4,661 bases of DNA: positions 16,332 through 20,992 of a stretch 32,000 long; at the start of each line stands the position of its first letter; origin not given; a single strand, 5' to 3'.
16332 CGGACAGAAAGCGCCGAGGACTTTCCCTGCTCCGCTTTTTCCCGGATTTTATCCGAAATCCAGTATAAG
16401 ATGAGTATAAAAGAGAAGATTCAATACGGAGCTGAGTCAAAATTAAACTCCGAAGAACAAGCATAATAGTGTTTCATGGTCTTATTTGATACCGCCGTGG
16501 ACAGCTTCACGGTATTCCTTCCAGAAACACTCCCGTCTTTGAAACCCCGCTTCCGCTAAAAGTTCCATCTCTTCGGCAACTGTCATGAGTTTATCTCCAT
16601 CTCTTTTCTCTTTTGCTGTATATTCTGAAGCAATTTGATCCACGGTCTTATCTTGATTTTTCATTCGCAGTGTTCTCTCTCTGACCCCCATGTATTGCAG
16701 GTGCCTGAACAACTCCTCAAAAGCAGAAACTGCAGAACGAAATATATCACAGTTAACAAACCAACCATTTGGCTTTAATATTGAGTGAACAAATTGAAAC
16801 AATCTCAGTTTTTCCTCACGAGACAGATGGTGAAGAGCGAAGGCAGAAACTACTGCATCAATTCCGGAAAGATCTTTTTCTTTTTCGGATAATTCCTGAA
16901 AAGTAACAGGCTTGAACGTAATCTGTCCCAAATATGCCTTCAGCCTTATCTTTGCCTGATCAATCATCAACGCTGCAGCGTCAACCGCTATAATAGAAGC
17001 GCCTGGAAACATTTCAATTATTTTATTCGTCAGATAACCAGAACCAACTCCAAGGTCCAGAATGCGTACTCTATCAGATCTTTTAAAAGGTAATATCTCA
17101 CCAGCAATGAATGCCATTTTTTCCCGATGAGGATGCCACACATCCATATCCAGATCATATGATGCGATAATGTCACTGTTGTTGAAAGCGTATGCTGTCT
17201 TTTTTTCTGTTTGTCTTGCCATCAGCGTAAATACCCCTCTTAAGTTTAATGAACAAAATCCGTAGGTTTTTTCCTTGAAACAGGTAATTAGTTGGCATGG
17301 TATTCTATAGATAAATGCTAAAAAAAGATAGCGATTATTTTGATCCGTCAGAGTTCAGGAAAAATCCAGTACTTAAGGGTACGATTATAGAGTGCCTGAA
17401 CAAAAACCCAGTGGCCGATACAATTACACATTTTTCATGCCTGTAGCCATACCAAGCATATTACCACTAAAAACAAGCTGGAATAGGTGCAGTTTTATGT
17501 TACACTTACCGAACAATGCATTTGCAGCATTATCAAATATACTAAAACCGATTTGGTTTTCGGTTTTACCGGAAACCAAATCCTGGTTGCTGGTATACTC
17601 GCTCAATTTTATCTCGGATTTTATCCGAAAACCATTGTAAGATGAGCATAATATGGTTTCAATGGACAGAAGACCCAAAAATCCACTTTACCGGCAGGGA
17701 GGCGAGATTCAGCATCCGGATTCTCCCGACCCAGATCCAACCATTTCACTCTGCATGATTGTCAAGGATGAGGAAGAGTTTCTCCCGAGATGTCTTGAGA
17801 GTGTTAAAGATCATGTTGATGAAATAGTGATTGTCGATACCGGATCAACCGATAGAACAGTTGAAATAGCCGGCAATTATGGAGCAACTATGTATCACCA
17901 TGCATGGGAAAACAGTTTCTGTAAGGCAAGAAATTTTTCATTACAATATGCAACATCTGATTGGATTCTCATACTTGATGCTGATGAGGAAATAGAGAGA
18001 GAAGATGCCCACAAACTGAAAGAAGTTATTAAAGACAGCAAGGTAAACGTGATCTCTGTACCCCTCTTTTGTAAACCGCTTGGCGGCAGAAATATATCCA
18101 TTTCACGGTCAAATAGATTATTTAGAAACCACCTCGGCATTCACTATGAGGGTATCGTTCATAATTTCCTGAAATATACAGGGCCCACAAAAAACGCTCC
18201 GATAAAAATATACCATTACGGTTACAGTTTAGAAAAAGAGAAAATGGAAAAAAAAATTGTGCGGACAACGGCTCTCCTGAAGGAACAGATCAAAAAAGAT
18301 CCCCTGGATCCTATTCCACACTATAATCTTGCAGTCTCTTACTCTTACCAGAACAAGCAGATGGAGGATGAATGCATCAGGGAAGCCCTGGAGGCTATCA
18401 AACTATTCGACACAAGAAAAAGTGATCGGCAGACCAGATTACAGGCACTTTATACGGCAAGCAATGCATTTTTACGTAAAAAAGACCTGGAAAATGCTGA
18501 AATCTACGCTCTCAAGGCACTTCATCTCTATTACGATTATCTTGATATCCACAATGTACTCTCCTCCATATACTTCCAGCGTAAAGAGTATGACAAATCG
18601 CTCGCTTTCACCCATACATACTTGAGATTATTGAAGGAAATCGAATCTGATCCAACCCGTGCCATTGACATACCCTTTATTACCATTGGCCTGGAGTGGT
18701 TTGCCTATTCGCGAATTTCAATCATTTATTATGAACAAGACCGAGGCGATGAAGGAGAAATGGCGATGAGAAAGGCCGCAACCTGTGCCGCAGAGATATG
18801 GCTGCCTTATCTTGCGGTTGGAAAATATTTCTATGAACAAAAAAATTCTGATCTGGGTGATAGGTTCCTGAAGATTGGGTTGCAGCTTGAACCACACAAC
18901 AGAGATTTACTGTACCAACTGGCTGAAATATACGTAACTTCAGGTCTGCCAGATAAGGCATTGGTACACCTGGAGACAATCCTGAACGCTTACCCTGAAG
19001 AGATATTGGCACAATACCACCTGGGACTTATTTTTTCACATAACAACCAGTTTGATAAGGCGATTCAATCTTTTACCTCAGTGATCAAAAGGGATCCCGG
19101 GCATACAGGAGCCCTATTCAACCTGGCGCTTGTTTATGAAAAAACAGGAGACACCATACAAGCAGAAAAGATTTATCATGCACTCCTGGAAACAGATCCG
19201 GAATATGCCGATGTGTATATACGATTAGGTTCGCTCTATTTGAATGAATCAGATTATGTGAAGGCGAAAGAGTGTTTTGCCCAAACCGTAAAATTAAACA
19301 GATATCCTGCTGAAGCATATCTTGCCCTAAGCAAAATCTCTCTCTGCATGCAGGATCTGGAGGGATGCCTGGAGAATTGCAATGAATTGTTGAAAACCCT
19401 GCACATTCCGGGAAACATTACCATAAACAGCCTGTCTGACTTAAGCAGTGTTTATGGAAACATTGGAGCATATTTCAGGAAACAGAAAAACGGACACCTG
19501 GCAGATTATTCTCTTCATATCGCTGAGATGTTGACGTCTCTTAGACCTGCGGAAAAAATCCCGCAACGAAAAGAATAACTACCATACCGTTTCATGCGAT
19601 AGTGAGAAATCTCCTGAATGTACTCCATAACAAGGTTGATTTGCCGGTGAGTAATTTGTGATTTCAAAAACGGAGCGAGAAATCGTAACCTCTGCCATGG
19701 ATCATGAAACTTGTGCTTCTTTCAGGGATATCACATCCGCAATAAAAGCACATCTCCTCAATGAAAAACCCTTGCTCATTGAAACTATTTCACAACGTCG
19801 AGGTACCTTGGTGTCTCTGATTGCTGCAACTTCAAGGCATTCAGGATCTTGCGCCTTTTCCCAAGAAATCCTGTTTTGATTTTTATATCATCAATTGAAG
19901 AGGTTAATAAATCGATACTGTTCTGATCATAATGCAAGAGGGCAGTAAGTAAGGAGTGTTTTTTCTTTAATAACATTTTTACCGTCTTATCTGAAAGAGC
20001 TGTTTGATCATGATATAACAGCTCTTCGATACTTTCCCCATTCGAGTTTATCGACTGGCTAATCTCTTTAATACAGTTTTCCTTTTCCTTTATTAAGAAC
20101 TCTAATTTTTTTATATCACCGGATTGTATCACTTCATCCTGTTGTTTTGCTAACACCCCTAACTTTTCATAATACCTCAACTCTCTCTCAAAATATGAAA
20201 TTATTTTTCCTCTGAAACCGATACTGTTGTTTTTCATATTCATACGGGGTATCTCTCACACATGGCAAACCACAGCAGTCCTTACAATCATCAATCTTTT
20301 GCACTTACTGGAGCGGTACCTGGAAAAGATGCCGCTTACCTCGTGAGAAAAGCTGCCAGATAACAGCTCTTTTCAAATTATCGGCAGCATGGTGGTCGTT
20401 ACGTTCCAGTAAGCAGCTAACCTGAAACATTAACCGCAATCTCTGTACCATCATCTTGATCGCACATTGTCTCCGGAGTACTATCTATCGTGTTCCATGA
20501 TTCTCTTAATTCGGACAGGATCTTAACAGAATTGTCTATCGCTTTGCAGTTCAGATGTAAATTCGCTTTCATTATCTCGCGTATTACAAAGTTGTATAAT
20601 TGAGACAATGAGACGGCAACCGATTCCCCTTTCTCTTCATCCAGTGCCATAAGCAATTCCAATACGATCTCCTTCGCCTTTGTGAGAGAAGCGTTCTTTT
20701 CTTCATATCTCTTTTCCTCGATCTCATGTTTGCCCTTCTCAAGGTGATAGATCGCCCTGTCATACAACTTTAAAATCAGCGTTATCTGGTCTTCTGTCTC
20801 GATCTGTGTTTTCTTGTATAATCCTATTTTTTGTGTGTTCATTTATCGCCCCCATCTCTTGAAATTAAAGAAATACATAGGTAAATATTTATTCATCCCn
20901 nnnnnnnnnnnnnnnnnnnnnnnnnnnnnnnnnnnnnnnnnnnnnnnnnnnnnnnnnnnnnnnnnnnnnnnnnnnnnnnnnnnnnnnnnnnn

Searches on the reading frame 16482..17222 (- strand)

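Call 9: search_protein_families(library=pfam, proteins=[window:16482-17222:-], max_evalue=0.001)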
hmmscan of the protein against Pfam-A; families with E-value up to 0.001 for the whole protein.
window:16482-17222:- (246 aa): 9 families
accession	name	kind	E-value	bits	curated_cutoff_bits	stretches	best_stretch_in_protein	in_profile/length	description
PF13649.12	Methyltransf_25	-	7e-16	59.1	27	1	54-153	1-97/97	Methyltransferase domain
PF08242.18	Methyltransf_12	-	4.6e-15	56.6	30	1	55-155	1-98/98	Methyltransferase domain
PF13847.12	Methyltransf_31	-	1.3e-11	44.8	27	1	50-171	3-114/145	Methyltransferase domain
PF08241.18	Methyltransf_11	-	5.5e-11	43.4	21.2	1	55-156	1-94/95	Methyltransferase domain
PF13489.12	Methyltransf_23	-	1.4e-09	38.3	27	1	47-184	19-141/164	Methyltransferase domain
PF00891.24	Methyltransf_2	-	4.8e-06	26.5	22.3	1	52-156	64-163/210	O-methyltransferase domain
PF02353.26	CMAS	-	5.5e-05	23.1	27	1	53-168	65-175/273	Mycolic acid cyclopropane synthetase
PF01795.25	Methyltransf_5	-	0.00023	21.2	27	1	52-145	22-117/309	MraW methylase family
PF05175.20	MTS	-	0.00057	20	23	1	50-132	31-110/170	Methyltransferase small domain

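Call 14: search_protein_families(library=ncbifam, proteins=[window:16482-17222:-], max_evalue=0.01)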
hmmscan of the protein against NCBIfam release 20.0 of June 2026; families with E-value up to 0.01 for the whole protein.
window:16482-17222:- (246 aa): 30 families (the best 25 are shown)
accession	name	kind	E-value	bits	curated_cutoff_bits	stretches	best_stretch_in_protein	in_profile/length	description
NF043040.1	corrin_prot_MT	hypoth_equivalog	2.4e-15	56.5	180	1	42-213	33-210/216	corrinoid protein-associated methyltransferase CpaM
TIGR02072.1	BioC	equivalog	8.4e-14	51.9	184.95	1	49-183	33-163/244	malonyl-ACP O-methyltransferase BioC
TIGR01983.1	UbiG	equivalog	4.9e-08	32.5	102.95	1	47-170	46-164/228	bifunctional 2-polyprenyl-6-hydroxyphenol methylase/3-demethylubiquinol 3-O-methyltransferase UbiG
NF010703.0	PRK14103.1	equivalog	2.7e-07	30.3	320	1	50-154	29-121/256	trans-aconitate 2-methyltransferase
TIGR00740.1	TIGR00740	equivalog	4.1e-07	29.9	193.3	1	52-234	55-227/239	carboxy-S-adenosyl-L-methionine synthase CmoA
NF004851.0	PRK06202.1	equivalog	4.9e-07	29.4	243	1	46-167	56-174/237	hypothetical protein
NF041820.1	daptide_MTase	equivalog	5.6e-06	26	175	1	42-198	28-182/243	daptide-type RiPP biosynthesis methyltransferase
NF052510.1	methyltran_MpqE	exception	8e-06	25.4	335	1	49-175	45-169/234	methyl-plastoquinone biosynthesis methyltransferase MpqE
NF002463.0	PRK01683.1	equivalog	1.4e-05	24.8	297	1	50-95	31-76/258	trans-aconitate 2-methyltransferase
TIGR03534.1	RF_mod_PrmC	equivalog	2.4e-05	23.9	199.1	1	46-102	84-141/253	peptide chain release factor N(5)-glutamine methyltransferase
TIGR02021.1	BchM-ChlM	equivalog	2.4e-05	23.8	158.9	1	50-147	54-145/218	magnesium protoporphyrin IX methyltransferase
NF045667.1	MTase_DVU1556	equivalog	4.1e-05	23.2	155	1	48-228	20-161/213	DVU_1556 family methyltransferase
TIGR04074.1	bacter_Hen1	equivalog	5.4e-05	21.9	340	1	47-184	279-414/462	3' terminal RNA ribose 2'-O-methyltransferase Hen1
NF040538.1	methyl_ArsM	equivalog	9.3e-05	21.7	500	0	54-112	65-124/356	arsinothricin biosynthesis methyltransferase ArsM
NF040539.1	AST_met_ArsM_2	exception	0.0001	22.3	240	1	47-160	53-166/262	putative arsinothricin biosynthesis methyltransferase ArsM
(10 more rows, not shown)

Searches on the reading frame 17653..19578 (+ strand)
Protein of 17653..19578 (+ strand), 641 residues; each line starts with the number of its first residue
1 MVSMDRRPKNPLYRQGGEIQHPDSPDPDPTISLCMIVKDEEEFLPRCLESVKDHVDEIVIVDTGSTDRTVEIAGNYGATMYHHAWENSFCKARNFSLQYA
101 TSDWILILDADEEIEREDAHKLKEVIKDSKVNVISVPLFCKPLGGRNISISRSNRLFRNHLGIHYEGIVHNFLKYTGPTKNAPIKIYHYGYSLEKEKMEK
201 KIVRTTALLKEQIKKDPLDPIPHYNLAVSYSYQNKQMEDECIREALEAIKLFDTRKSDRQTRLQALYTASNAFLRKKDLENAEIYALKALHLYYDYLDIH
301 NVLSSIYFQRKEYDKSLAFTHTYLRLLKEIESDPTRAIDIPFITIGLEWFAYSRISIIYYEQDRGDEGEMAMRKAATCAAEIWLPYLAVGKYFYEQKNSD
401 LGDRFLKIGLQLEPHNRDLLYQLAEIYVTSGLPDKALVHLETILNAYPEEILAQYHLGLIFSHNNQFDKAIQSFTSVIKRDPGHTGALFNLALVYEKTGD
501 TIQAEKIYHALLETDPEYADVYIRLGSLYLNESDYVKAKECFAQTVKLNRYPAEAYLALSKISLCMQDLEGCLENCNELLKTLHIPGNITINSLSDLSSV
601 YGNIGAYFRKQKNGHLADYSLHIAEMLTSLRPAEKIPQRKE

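Call 5: search_protein_families(library=pfam, proteins=[window:17653-19578:+], max_evalue=0.01)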
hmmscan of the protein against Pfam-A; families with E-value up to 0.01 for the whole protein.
window:17653-19578:+ (641 aa): 26 families (the best 25 are shown)
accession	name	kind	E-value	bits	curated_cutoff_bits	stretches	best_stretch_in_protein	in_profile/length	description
PF00535.33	Glycos_transf_2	-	1.3e-24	87.5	23.3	1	32-147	1-124/168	Glycosyl transferase family 2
PF07719.23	TPR_2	-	9.3e-23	78.9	27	3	487-518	3-34/34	Tetratricopeptide repeat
PF14559.12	TPR_19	-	1.4e-22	80.2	25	3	464-516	4-56/68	Tetratricopeptide repeat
PF00515.34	TPR_1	-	2.4e-20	71.9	27.8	2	453-483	3-33/34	Tetratricopeptide repeat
PF13431.12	TPR_17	-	7.9e-19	66.7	24.4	1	474-505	2-33/34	Tetratricopeptide repeat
PF13181.12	TPR_8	-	1.2e-17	62.9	25.7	0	453-483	3-33/34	Tetratricopeptide repeat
PF13428.12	TPR_14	-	5.6e-17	61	23.5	2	487-527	3-43/44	Tetratricopeptide repeat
PF13174.12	TPR_6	-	7.6e-15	54.9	26.3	2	453-483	2-32/33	Tetratricopeptide repeat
PF13432.12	TPR_16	-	1.7e-14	54.4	32.7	2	464-518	10-64/65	Tetratricopeptide repeat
PF13424.12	TPR_12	-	1.2e-12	48.2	30.1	2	487-548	5-74/77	Tetratricopeptide repeat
PF13176.12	TPR_7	-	2.1e-10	40.3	27.9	1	487-519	1-33/36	Tetratricopeptide repeat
PF23914.1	TPR_CcmH_CycH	-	2.8e-08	34.2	42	1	442-548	41-150/158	Cytochrome c-type biogenesis protein H TPR domain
PF13414.12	TPR_11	-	3.2e-07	30.4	26.8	0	460-499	3-42/42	TPR repeat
PF13704.12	Glyco_tranf_2_4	-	1.4e-06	29.1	27.5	1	38-115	1-85/98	Glycosyl transferase family 2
PF24575.1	TPR_Slam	-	1.4e-06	29.1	35.2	0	448-494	44-90/104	Surface lipoprotein assembly modifier, N-terminal TPR repeats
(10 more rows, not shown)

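Call 14: search_protein_families(library=ncbifam, proteins=[window:17653-19578:+], max_evalue=0.01)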
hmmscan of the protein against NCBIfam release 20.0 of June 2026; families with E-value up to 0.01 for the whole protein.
window:17653-19578:+ (641 aa): 39 families (the best 25 are shown)
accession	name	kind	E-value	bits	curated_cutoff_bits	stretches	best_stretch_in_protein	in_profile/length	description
TIGR04195.1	S_glycosyl_SunS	equivalog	1.4e-25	90.1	350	1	27-286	55-317/421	SunS family peptide S-glycosyltransferase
TIGR02917.1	PEP_TPR_lipo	equivalog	1.1e-22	79.8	312.2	1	359-549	611-800/899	XrtA/PEP-CTERM system TPR-repeat protein PrsT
NF040959.1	MamA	equivalog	3e-21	75.8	200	3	404-482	92-170/204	magnetosome protein MamA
TIGR02521.1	type_IV_pilW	equivalog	4e-14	52.7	154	1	456-572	36-151/234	type IV pilus biogenesis/stability protein PilW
TIGR00540.1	TPR_hemY_coli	hypoth_equivalog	1.2e-13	50.6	142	1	391-509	269-383/385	heme biosynthesis-associated TPR protein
NF033762.1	social_mot_Tgl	equivalog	2.1e-13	50.2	225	1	409-544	92-229/252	social motility TPR repeat lipoprotein Tgl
TIGR02795.1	tol_pal_ybgF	equivalog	2.1e-12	47.6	90.1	1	421-516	6-107/119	tol-pal system protein YbgF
NF033920.0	C39_PA2778_fam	equivalog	2.2e-12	46.9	150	2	433-509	172-248/255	PA2778 family cysteine peptidase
NF047371.1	FlcA_CTERM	equivalog_domain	3.4e-12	45.6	300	2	429-513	451-535/646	periplasmic flagellar collar protein FlcA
NF052415.1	T3SS_chap_SctY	equivalog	2.9e-10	40.6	70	1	412-480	1-69/106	type III secretion apparatus assembly chaperone SctY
NF033758.1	gliding_GltE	equivalog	1.1e-09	37.8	225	1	442-541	77-176/411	adventurous gliding motility TPR repeat lipoprotein GltE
TIGR04283.1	glyco_like_mftF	equivalog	2.3e-09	37.2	182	1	37-131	7-102/221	TIGR04283 family arsenosugar biosynthesis glycosyltransferase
NF007482.0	PRK10073.1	equivalog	7.5e-09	35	423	1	29-133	6-117/334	glycosyltransferase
NF008391.2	PRK11189.1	equivalog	7.8e-09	35.4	250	1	418-494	66-142/297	lipoprotein NlpI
NF047507.1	TPR_BatC_Lepto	exception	1.1e-08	34.8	175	0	249-297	82-130/214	TPR repeat-containing protein BatC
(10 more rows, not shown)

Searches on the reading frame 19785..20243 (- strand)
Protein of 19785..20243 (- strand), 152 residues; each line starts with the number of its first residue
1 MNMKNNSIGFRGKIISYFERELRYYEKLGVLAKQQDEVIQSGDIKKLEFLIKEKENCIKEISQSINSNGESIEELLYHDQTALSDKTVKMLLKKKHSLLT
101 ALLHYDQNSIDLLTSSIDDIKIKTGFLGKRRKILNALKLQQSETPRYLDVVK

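Call 9: search_protein_families(library=pfam, proteins=[window:19785-20243:-], max_evalue=0.001)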
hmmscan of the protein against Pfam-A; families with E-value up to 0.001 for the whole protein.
window:19785-20243:- (152 aa): 1 family
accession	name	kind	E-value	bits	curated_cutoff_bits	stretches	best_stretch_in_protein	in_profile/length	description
PF05130.17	FlgN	-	1.3e-07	32.6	30.5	1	13-98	5-90/147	FlgN protein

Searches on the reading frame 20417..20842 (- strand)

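Call 9: search_protein_families(library=pfam, proteins=[window:20417-20842:-], max_evalue=0.001)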
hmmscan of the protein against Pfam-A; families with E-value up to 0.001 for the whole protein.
window:20417-20842:- (141 aa): 1 family
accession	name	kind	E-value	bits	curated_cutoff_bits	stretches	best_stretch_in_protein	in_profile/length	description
PF02561.19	FliS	-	2.4e-29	102.4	26.7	1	9-119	4-114/115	Flagellar protein FliS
